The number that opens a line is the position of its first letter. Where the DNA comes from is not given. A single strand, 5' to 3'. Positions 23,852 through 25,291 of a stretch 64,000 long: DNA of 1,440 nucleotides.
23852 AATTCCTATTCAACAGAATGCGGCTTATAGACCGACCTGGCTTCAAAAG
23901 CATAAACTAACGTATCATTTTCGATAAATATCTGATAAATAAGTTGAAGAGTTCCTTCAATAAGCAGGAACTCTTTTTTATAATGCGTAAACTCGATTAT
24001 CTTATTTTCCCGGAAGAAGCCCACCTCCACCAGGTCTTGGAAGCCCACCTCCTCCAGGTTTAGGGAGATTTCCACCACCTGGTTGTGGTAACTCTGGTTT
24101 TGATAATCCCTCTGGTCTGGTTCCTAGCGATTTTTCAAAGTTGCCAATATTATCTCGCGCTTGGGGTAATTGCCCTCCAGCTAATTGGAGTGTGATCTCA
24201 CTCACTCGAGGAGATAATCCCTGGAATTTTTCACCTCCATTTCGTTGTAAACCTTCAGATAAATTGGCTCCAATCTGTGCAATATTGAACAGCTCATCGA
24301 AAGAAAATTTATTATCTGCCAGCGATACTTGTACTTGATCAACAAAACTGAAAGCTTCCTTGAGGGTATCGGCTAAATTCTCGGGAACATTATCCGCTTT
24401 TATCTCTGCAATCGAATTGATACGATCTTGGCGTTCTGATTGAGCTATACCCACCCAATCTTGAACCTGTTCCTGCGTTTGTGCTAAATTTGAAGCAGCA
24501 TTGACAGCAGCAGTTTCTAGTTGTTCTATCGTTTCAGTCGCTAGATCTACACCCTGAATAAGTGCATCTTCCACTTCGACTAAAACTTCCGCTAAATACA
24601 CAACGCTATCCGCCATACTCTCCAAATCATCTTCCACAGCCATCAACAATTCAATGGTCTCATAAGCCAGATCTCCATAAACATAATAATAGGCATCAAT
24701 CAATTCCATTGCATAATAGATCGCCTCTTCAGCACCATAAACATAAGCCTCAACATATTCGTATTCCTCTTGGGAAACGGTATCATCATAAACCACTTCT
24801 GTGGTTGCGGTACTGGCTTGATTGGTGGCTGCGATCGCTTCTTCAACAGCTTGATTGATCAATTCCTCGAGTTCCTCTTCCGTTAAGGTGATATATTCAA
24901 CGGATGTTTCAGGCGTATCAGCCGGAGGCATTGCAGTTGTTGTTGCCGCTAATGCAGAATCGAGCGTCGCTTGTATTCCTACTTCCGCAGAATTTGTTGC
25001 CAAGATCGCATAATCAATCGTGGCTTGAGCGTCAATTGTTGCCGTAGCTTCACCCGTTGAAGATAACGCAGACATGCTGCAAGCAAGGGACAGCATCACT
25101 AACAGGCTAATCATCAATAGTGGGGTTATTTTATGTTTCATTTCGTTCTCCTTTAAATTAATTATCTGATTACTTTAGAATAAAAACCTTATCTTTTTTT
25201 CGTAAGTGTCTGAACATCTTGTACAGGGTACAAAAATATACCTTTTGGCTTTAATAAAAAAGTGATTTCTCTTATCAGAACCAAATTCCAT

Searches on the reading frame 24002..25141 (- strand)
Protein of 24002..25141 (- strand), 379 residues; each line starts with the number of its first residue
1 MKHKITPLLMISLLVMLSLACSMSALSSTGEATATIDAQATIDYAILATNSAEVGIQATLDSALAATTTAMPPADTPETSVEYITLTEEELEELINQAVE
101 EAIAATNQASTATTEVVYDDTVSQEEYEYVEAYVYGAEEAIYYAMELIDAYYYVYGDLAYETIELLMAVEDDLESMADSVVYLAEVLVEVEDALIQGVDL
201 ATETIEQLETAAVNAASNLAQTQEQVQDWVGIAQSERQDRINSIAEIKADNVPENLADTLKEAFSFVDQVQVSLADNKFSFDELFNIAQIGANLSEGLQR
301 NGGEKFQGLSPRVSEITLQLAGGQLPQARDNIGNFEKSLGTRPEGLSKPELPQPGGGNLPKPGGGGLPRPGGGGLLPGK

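Call 3: search_protein_families(library=pfam, proteins=[window:24002-25141:-], max_evalue=1)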
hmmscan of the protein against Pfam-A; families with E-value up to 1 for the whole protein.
window:24002-25141:- (379 aa): 3 families
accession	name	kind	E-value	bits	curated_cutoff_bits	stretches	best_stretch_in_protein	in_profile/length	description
PF07426.16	Dynactin_p22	-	0.011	16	25.2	1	163-228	82-147/168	Dynactin subunit p22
PF13108.11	DUF3969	-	0.087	13.3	25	1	175-230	48-103/106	Protein of unknown function (DUF3969)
PF02575.21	YbaB_DNA_bd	-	0.2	12.3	25.5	0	88-115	57-84/91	YbaB/EbfC DNA-binding family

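Call 4: search_protein_families(library=ncbifam, proteins=[window:24002-25141:-], max_evalue=1)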
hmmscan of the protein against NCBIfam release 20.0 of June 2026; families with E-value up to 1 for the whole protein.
window:24002-25141:- (379 aa): 1 family
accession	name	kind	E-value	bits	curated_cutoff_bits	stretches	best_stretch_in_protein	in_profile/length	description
TIGR01703.1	hybrid_clust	equivalog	0.052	12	360.8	1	81-220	69-205/522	hydroxylamine reductase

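Call 33: find_related_loci(query=A3, collection=genome_contigs, flank=6000)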
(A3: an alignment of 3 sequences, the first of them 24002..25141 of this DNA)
Query A3 (379 aa) in genome_contigs; peptide patterns used: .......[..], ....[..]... (x = any residue, [..] = any of these).
446 stretches matched a pattern; 2 encode a relative of the query (tblastn E <= 1e-3); 2 distinct loci.
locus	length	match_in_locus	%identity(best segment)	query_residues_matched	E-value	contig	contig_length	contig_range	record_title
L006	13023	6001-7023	58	1-343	2e-74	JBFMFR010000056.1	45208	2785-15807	MAG: Chloroflexota bacterium isolate MAG276 MAG276_56, whole genome shotgun sequence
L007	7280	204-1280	38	1-364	5e-51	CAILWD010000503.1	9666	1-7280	MAG: uncultured Chloroflexi bacterium isolate LaPlata_bin-4228 genome assembly, contig: bin-4228:503/709, whole genome s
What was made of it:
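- Tried and rejected: The lipoprotein proved the better probe (call 33).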

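Call 36: search_protein_families(library=pfam, proteins=[L006:4551-5960:+, L006:1706-3778:+, L006:3403-4464:+, L006:205-1749:+, L006:7382-8908:+, L007:1490-2239:+], max_evalue=0.001)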
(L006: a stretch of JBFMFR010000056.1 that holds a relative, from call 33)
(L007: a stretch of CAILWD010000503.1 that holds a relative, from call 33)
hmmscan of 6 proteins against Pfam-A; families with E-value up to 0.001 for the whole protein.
L006:4551-5960:+ (469 aa): 1 family
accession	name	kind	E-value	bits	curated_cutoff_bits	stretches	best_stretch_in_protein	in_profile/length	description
PF00067.27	p450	-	6.3e-84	282.8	22.8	1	21-434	1-433/462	Cytochrome P450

L006:1706-3778:+ (690 aa): 2 families
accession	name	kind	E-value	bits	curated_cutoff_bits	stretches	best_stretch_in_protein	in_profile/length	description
PF07730.19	HisKA_3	-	1.4e-18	67.7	24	1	482-548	1-66/68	Histidine kinase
PF02518.31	HATPase_c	-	3e-09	37.7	26.4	1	598-685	5-109/111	Histidine kinase-, DNA gyrase B-, and HSP90-like ATPase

L006:3403-4464:+ (353 aa): 4 families
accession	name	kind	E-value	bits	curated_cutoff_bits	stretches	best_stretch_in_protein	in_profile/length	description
PF00072.30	Response_reg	-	3e-27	95.4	30.2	1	142-254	1-111/111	Response regulator receiver domain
PF00196.25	GerE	-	3.5e-18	65.4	23.5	1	285-339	3-57/57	Bacterial regulatory proteins, luxR family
PF08281.18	Sigma70_r4_2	-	2.5e-06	27.4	25.7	1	282-327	8-54/54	Sigma-70, region 4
PF04545.22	Sigma70_r4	-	7.1e-05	22.7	24.1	1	282-327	2-48/50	Sigma-70, region 4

L006:205-1749:+ (514 aa): 1 family
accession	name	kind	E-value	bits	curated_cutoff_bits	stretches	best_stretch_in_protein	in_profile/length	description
PF20604.3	DUF6798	-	1.5e-14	53.9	26.9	1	405-458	6-59/61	Domain of unknown function (DUF6798)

L006:7382-8908:+ (508 aa): 2 families
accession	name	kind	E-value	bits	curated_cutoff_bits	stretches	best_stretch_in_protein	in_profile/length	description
PF13440.11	Polysacc_synt_3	-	4.3e-46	157.9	23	1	36-325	3-293/293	Polysaccharide biosynthesis protein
PF01943.22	Polysacc_synt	-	8.2e-14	52.1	28.2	1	18-273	9-271/274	Polysaccharide biosynthesis protein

L007:1490-2239:+ (249 aa): 3 families
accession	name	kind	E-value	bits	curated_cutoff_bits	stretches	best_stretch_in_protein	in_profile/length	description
PF04002.20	RadC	-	3.8e-42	143.5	22.1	1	127-246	2-121/121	RadC-like JAB domain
PF20582.4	UPF0758_N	-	2.4e-25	88.8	27.1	1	26-103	1-77/77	UPF0758 N-terminal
PF14464.11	Prok-JAB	-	0.00033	20.9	25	1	134-228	7-95/114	Prokaryotic homologs of the JAB domain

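Call 40: find_related_loci(query=A5, collection=metagenome_contigs, flank=6500)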
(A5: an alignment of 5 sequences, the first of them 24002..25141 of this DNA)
Query A5 (379 aa) in metagenome_contigs; peptide patterns used: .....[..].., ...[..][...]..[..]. (x = any residue, [..] = any of these).
379 stretches matched a pattern; 54 encode a relative of the query (tblastn E <= 1e-3); 54 distinct loci.
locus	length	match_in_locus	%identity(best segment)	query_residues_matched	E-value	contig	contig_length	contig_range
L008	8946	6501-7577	91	1-359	0e+0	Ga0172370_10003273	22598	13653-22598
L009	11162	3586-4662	91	1-359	0e+0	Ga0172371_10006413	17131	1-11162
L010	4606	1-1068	92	4-359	0e+0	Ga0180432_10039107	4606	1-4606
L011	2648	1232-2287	55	1-359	6e-125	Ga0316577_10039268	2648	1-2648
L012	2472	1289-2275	51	32-370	4e-89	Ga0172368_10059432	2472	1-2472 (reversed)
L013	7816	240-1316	44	11-370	1e-81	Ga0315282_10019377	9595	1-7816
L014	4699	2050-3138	45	1-372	3e-74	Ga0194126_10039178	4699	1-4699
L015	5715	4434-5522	45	1-372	3e-74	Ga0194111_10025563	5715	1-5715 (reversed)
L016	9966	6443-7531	45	1-372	3e-74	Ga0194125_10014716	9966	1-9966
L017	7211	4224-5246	43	1-344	4e-67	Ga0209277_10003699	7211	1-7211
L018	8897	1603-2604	44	1-343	1e-66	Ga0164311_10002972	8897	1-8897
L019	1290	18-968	48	33-349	2e-70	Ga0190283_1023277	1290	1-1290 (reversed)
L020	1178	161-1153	41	9-352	2e-67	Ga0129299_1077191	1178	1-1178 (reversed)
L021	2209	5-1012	41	1-342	2e-62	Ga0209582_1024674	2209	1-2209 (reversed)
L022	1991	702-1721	40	1-343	4e-62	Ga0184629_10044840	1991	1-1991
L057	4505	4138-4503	50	1-120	3e-16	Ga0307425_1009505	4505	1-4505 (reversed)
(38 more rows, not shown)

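Call 65: search_solved_structures(query=L006:4551-5960:+, max_evalue=1e-20, show_alignments=1)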
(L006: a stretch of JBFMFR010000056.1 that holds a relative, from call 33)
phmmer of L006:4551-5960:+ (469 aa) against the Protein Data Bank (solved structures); distinct sequences matched with E-value up to 1e-20: 222 (the best 60 are shown).
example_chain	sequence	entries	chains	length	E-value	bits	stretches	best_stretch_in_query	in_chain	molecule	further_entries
7wzl_A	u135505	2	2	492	4.8e-82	279.4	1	39-454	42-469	Putative cytochrome P450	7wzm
3dbg_A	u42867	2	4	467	4.1e-75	256.6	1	21-456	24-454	Putative cytochrome P450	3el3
6j94_A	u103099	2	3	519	7.1e-59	203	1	50-466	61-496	Protein LUTEIN DEFICIENT 5, chloroplastic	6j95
6l8i_A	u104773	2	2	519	1.1e-58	202.4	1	49-466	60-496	Protein LUTEIN DEFICIENT 5, chloroplastic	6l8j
7lrl_A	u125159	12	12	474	2.4e-49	171.6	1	47-463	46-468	Cholesterol 24-hydroxylase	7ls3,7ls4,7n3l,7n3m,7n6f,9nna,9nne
2q9f_A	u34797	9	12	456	2.9e-49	171.3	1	48-463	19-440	Cytochrome P450 46A1 | Cholesterol 24-hydroxylase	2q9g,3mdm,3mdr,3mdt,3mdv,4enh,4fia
6l8h_A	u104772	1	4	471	9.5e-44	153.1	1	47-462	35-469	Carotene epsilon-monooxygenase, chloroplastic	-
7f3h_A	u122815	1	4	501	5e-43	150.8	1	34-469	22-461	Bifunctional cytochrome P450/NADPH--P450 reductase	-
7f3w_A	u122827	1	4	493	7e-43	150.3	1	34-469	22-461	cytochrome P450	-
4h24_A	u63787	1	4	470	2.3e-42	148.6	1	41-455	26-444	Cytochrome P450-BM3 variant P450BM3-Cis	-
3cbd_A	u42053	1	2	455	3.4e-42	148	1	41-455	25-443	Bifunctional P-450/NADPH-P450 reductase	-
7y0r_A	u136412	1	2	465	3.4e-42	148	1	40-455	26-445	Bifunctional cytochrome P450/NADPH--P450 reductase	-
3psx_A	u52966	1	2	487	4e-42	147.8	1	40-455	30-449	Bifunctional P-450/NADPH-P450 reductase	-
7wde_A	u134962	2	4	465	8.7e-42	146.7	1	40-455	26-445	Bifunctional cytochrome P450/NADPH--P450 reductase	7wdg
4hgh_A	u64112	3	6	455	1.2e-41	146.2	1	41-455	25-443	Bifunctional P-450/NADPH-P450 reductase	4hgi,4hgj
4hgf_A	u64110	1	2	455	1.5e-41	145.9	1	41-455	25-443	Bifunctional P-450/NADPH-P450 reductase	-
6hn8_A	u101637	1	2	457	1.5e-41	145.8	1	40-455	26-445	Bifunctional cytochrome P450/NADPH--P450 reductase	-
4kf2_A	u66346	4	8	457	1.6e-41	145.8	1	41-455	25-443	Bifunctional P-450/NADPH-P450 reductase | Bifunctional cytochrome P450/NADPH--P450 reductase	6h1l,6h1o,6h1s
6h1t_A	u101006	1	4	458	1.6e-41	145.8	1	41-455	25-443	Bifunctional cytochrome P450/NADPH--P450 reductase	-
4key_A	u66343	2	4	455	1.7e-41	145.7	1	41-455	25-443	Bifunctional P-450/NADPH-P450 reductase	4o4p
4hgg_A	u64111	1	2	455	1.8e-41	145.6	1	41-455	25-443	Bifunctional P-450/NADPH-P450 reductase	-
7wy3_A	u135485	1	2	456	2.2e-41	145.3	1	41-455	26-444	Bifunctional cytochrome P450/NADPH--P450 reductase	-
4kf0_A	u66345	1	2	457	2.2e-41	145.3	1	41-455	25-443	Bifunctional P-450/NADPH-P450 reductase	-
2uwh_A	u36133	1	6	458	2.3e-41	145.3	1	41-455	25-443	BIFUNCTIONAL P-450: NADPH-P450 REDUCTASE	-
4kew_A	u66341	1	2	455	2.3e-41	145.3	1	41-455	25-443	Bifunctional P-450/NADPH-P450 reductase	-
9l7s_A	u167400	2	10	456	3e-41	144.9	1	41-455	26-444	Bifunctional cytochrome P450/NADPH--P450 reductase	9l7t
23ub_A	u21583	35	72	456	3e-41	144.9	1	41-455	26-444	Bifunctional cytochrome P450/NADPH--P450 reductase | Bifunctional P-450/NADPH-P450 reductase | Bifunctional cytochrome P450/NADPH-P450 reductase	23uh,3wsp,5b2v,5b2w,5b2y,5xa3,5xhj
1bvy_A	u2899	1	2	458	3.1e-41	144.8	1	41-455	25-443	PROTEIN (CYTOCHROME P450 BM-3)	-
1bu7_A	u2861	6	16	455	3.1e-41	144.8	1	41-455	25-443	PROTEIN (CYTOCHROME P450) | CYTOCHROME P450 BM-3 | CYTOCHROME P450 102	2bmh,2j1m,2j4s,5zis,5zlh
1jpz_A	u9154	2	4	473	3.1e-41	144.8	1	40-455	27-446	BIFUNCTIONAL P-450:NADPH-P450 REDUCTASE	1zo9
4zfa_A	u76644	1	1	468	3.2e-41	144.8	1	41-455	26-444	Bifunctional P-450/NADPH-P450 reductase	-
3ben_A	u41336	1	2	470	3.2e-41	144.8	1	41-455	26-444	Cytochrome P450 102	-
5jq2_A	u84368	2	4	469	3.4e-41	144.7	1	41-455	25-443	P450 BM3 L407C heme domain mutant | Bifunctional cytochrome P450/NADPH--P450 reductase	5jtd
6k24_A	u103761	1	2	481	3.4e-41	144.7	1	40-455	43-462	Bifunctional cytochrome P450/NADPH--P450 reductase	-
2ij2_A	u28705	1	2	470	3.4e-41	144.7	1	41-455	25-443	Cytochrome P450 BM3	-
1fag_A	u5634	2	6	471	3.4e-41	144.7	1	41-455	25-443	CYTOCHROME P450 BM-3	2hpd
4kpa_A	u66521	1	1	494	3.5e-41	144.7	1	40-455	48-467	Cytochrome P450 BM-3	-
3npl_A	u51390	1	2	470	3.6e-41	144.6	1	41-455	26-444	Bifunctional P-450/NADPH-P450 reductase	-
6jmw_A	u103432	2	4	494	3.6e-41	144.6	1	40-455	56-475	Bifunctional cytochrome P450/NADPH--P450 reductase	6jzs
7wy2_A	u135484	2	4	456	4.1e-41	144.4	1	41-455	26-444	Bifunctional cytochrome P450/NADPH--P450 reductase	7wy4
9l7v_A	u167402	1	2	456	4.1e-41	144.4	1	41-455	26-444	Bifunctional cytochrome P450/NADPH--P450 reductase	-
7egn_A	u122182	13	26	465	4.2e-41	144.4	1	40-455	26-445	Bifunctional cytochrome P450/NADPH--P450 reductase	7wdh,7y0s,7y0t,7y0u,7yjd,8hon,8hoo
7ydc_A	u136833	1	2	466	4.2e-41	144.4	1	40-455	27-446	Bifunctional cytochrome P450/NADPH--P450 reductase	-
2x7y_A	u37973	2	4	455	4.3e-41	144.4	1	41-455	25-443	BIFUNCTIONAL P-450/NADPH-P450 REDUCTASE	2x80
2nnb_A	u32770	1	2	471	4.7e-41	144.2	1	41-455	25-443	Bifunctional P-450:NADPH-P450 reductase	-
3qi8_B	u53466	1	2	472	5e-41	144.1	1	41-455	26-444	Evolved Cytochrome P450 variant (22A3)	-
4h23_A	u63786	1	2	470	5.6e-41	144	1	41-455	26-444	Cytochrome P450-BM3 variant P411BM3-Cis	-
7wdd_A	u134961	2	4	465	5.8e-41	143.9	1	40-455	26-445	Bifunctional cytochrome P450/NADPH--P450 reductase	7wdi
7yda_A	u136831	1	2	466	5.9e-41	143.9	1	40-455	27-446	Bifunctional cytochrome P450/NADPH--P450 reductase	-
3m4v_A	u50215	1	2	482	6.7e-41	143.7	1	41-455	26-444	Bifunctional P-450/NADPH-P450 reductase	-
9l7u_A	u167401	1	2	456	7.4e-41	143.6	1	41-455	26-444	Bifunctional cytochrome P450/NADPH--P450 reductase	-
1zo4_A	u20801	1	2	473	8e-41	143.5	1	40-455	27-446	Bifunctional P-450:NADPH-P450 reductase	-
1p0x_A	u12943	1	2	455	8.2e-41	143.5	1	41-455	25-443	Bifunctional P-450:NADPH-P450 reductase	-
3kx5_A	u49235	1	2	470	8.9e-41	143.3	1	41-455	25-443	Bifunctional P-450/NADPH-P450 reductase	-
5e78_A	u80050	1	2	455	1.1e-40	143.1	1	41-455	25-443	Bifunctional P-450/NADPH-P450 reductase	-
1zoa_A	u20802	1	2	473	1.1e-40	143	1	40-455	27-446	Bifunctional P-450:NADPH-P450 reductase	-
7y0p_B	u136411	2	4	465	1.1e-40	143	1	40-455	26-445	Bifunctional cytochrome P450/NADPH--P450 reductase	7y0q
4kpb_A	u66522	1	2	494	1.2e-40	143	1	40-455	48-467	Cytochrome P450 BM-3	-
5e7y_A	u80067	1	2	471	1.2e-40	142.9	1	41-455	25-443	Bifunctional P-450/NADPH-P450 reductase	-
3ekb_A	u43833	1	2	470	1.2e-40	142.9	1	41-455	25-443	Cytochrome P450(BM-3)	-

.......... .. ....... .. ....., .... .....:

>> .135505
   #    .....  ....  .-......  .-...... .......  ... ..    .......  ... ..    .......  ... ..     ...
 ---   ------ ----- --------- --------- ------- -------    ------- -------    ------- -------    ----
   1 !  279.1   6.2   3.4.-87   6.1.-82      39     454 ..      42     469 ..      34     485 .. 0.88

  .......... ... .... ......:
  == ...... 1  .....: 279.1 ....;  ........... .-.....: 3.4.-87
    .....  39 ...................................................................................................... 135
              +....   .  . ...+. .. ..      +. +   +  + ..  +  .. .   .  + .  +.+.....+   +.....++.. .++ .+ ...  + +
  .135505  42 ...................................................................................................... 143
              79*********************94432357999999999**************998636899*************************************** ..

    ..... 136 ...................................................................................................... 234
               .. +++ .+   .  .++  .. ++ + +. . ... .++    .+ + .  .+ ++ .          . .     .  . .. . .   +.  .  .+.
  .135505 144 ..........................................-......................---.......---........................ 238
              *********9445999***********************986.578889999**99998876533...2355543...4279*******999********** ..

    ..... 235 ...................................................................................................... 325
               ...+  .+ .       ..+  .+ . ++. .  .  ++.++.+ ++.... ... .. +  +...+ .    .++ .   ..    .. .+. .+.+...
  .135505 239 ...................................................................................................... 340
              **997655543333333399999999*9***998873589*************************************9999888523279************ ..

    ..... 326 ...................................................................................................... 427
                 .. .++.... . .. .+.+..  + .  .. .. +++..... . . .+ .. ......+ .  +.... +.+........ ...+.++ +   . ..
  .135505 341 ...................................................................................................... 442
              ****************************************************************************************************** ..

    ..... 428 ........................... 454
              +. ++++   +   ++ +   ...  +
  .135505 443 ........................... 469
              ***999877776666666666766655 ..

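Call 66: search_protein_families(library=ncbifam, proteins=[L006:4551-5960:+, L057:2726-4066:+, L017:2870-4192:+], max_evalue=1e-10)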
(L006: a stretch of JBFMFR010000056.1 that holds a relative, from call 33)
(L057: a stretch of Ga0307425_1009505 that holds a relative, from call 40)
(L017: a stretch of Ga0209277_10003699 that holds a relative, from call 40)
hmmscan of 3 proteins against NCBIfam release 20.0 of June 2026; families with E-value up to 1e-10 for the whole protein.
L006:4551-5960:+ (469 aa): 6 families
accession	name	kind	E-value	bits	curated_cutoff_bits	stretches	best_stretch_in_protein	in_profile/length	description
NF051859.1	AlbFlvMonOxTrpSyn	equivalog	1.1e-97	327.5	700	1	27-456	26-450/457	bifunctional albaflavenone monooxygenase/terpene synthase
NF045812.1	PentlenOxigase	equivalog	9.3e-89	298.3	800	1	34-467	16-443/444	pentalenene oxygenase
NF050147.1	aminopyruv_ApyO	equivalog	5.8e-66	223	525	1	37-464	1-424/444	RiPP biosynthesis cytochrome P450 ApyO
TIGR04538.1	P450_cycloAA_1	subfamily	1.3e-24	86.8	500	1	37-430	7-363/395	cytochrome P450, cyclodipeptide synthase-associated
NF045816.1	PentlenlactSyn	equivalog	4.3e-12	45.4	700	0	219-445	177-373/396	pentalenolactone synthase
TIGR04515.1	P450_rel_GT_act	subfamily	5.2e-11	42.5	343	0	102-394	92-328/386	P450-derived glycosyltransferase activator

L057:2726-4066:+ (446 aa): 4 families
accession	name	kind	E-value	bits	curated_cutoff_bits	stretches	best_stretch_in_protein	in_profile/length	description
NF051859.1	AlbFlvMonOxTrpSyn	equivalog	7.1e-70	235.8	700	1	18-439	30-451/457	bifunctional albaflavenone monooxygenase/terpene synthase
NF045812.1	PentlenOxigase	equivalog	6.5e-51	173.6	800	1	20-443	14-437/444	pentalenene oxygenase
NF050147.1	aminopyruv_ApyO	equivalog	8.8e-43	146.6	525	1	99-444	91-422/444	RiPP biosynthesis cytochrome P450 ApyO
TIGR04538.1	P450_cycloAA_1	subfamily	1.5e-13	50.4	500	1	306-398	256-349/395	cytochrome P450, cyclodipeptide synthase-associated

L017:2870-4192:+ (440 aa): 6 families
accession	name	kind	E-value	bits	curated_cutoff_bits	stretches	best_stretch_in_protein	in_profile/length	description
NF051859.1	AlbFlvMonOxTrpSyn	equivalog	9.7e-81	271.6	700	1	21-431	34-451/457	bifunctional albaflavenone monooxygenase/terpene synthase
NF045812.1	PentlenOxigase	equivalog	2.7e-70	237.4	800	1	21-438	16-440/444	pentalenene oxygenase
NF050147.1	aminopyruv_ApyO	equivalog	4.8e-53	180.4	525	1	85-435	76-421/444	RiPP biosynthesis cytochrome P450 ApyO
TIGR04538.1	P450_cycloAA_1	subfamily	5.4e-26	91.3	500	1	49-401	29-360/395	cytochrome P450, cyclodipeptide synthase-associated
NF053744.1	FAProxCypCBc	equivalog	1.1e-11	44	600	1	87-402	82-373/416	CYP152 family fatty-acid peroxygenase CypC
NF041802.1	P450_SolI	exception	2.8e-11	42.5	850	0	88-410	108-398/424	solanimycin biosynthesis cytochrome P450 SolI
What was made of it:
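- The canonical ortholog gives a comparably weak match, so the hit reflects generic P450 similarity (call 66).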

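Call 74: find_homologous_proteins(query=A5, max_evalue=1e-10)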
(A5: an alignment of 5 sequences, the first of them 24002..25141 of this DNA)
Query A5 (5 sequences) (379 aa, profile of the alignment): 338 proteins with E <= 1e-10 among 8000 candidates; the best 120 are listed.
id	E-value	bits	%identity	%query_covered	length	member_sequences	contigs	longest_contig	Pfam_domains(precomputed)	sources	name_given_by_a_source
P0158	8.9e-215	731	100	100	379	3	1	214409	-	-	-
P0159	3.5e-195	666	83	95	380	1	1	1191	-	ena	-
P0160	1.4e-177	608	65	100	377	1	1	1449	-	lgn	-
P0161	2.2e-174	598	63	93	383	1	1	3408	-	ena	-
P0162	9.0e-174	596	63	93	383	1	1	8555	-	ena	-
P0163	9.1e-173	593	55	91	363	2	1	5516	-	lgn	-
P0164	2.3e-155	535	53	92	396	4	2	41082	-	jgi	jgi:hypothetical protein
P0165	2.6e-153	529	55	95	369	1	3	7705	-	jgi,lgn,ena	jgi:hypothetical protein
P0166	1.0e-152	527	37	96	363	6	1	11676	-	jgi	jgi:DNA repair exonuclease SbcCD ATPase subunit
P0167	2.1e-151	522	54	94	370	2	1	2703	-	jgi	jgi:hypothetical protein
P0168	1.5e-147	510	52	97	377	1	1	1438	-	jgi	-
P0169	4.2e-147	508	52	97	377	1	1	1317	-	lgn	-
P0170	4.3e-144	498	56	98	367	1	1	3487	-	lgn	-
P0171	2.0e-141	489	63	77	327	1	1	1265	-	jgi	jgi:hypothetical protein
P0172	2.2e-141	489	38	94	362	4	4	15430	-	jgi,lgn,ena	jgi:DNA repair exonuclease SbcCD ATPase subunit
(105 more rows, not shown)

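Call 85: predict_structure(alignment_id=A8)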
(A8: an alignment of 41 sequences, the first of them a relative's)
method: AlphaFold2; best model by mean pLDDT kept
length: 379 residues; sequences in the alignment: 41
mean_pLDDT: 65.3   pTM: 0.42
mean pLDDT of the five models: 65.3, 64.0, 62.8, 61.9, 53.4
residues with pLDDT >= 90: 89; 70-90: 52; 50-70: 127; < 50: 111
segments of 3 or more residues with pLDDT < 50: 1-3, 19-38, 48-53, 55-57, 62-64, 66-84, 154-177, 363-366, 371-379
pLDDT, mean of each block of 10 residues (from residue 1): 59 63 36 44 50 47 46 36 54 64 58 59 67 60 58 43 34 41 54 62 59 54 70 83 91 96 95 89 94 96 93 95 93 96 86 58 51 46
secondary structure, 60 per line:
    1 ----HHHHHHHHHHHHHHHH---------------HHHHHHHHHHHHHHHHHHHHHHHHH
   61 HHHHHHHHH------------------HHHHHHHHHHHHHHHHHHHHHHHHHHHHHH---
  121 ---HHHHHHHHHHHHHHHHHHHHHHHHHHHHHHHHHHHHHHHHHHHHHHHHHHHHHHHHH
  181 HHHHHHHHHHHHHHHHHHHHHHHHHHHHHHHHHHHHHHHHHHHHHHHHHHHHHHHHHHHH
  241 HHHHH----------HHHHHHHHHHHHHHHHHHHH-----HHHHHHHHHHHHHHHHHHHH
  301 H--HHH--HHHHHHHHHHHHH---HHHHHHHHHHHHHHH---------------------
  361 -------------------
elements in order: H5-20 H36-69 H88-117 H124-245 H256-275 H281-301 H309-321 H325-339
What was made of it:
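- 24002..25141 (-): Probable lipoprotein, 379 aa. It has a signal peptide with an invariant LAC lipobox, is very acidic (net charge -45) and all-helical, and ends in a Gly/Pro-rich tail. It lies 47 nt after the P450-like stop and has an AAGGAG ribosome-binding site. It is the constant output gene of the cassette. In the AF2 model only the C-terminal helical domain is confident (call 85).
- Tried and rejected: Only the C-terminal four-helix domain of the AF2 model is confident (call 85).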
